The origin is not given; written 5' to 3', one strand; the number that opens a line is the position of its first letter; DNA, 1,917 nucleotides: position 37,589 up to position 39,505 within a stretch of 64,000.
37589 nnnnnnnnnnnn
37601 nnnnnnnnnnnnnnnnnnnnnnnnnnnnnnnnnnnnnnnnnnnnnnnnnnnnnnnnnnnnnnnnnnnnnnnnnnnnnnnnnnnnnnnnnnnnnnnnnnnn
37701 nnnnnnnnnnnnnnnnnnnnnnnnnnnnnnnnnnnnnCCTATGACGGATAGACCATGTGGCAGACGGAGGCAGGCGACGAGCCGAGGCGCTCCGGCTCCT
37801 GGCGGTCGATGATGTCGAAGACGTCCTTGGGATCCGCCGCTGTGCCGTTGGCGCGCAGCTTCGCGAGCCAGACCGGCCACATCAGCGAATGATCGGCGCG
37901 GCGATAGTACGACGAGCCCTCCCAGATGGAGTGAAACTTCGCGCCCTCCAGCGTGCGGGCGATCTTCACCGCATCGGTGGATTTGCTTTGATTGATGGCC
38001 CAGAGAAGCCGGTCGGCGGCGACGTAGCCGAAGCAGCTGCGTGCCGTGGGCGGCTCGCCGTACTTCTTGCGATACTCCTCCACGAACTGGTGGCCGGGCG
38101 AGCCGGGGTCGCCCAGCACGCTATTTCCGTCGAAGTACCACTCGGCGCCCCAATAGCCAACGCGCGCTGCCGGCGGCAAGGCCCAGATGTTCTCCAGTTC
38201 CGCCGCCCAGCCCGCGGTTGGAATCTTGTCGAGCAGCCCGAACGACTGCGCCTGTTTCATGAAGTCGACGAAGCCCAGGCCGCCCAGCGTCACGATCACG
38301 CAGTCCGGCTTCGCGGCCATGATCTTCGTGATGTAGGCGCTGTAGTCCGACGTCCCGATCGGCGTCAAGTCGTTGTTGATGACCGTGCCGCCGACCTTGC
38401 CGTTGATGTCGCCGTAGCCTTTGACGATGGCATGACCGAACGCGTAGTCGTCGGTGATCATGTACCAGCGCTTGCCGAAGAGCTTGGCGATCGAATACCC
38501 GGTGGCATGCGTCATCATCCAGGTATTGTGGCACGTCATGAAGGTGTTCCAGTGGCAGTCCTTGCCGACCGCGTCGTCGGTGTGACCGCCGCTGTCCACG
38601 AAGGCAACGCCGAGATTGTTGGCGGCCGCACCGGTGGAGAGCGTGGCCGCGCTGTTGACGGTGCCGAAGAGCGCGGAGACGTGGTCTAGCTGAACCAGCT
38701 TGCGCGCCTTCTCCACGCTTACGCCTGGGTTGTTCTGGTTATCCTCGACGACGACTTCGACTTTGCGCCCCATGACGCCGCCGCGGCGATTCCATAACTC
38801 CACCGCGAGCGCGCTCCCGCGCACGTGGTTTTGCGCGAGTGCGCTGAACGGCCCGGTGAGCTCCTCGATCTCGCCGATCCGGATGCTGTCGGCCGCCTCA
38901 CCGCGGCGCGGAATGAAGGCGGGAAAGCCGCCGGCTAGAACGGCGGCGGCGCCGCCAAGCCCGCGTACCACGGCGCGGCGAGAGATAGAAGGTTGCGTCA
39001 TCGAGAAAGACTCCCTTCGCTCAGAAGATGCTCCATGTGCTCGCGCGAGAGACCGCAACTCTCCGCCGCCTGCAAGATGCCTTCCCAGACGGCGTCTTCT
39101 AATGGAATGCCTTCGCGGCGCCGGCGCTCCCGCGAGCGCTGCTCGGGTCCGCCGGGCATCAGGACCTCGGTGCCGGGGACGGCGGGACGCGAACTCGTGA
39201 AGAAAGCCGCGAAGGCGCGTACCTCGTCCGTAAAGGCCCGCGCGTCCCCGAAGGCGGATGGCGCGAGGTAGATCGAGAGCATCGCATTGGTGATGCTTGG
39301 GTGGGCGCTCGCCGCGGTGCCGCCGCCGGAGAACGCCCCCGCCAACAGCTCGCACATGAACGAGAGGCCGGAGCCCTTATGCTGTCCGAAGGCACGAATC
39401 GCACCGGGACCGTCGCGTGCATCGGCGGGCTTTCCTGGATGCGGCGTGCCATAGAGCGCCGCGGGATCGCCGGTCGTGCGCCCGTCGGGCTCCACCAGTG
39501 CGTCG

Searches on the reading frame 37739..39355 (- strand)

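Call 51: search_protein_families(library=ncbifam, proteins=[window:37739-39355:-], max_evalue=0.001)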
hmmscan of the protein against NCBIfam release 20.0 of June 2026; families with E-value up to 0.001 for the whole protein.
window:37739-39355:- (538 aa): 3 families
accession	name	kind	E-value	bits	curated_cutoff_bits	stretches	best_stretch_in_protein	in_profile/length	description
TIGR03407.1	urea_ABC_UrtA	exception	8e-31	107.2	492.75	1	158-505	1-344/361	urea ABC transporter substrate-binding protein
TIGR03669.1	urea_ABC_arch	equivalog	2.5e-23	82.7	494.8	1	158-470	1-306/375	urea ABC transporter substrate-binding protein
NF011933.0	PRK15404.1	subfamily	3.5e-16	59.3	477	1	153-478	22-339/370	high-affinity branched-chain amino acid ABC transporter substrate-binding protein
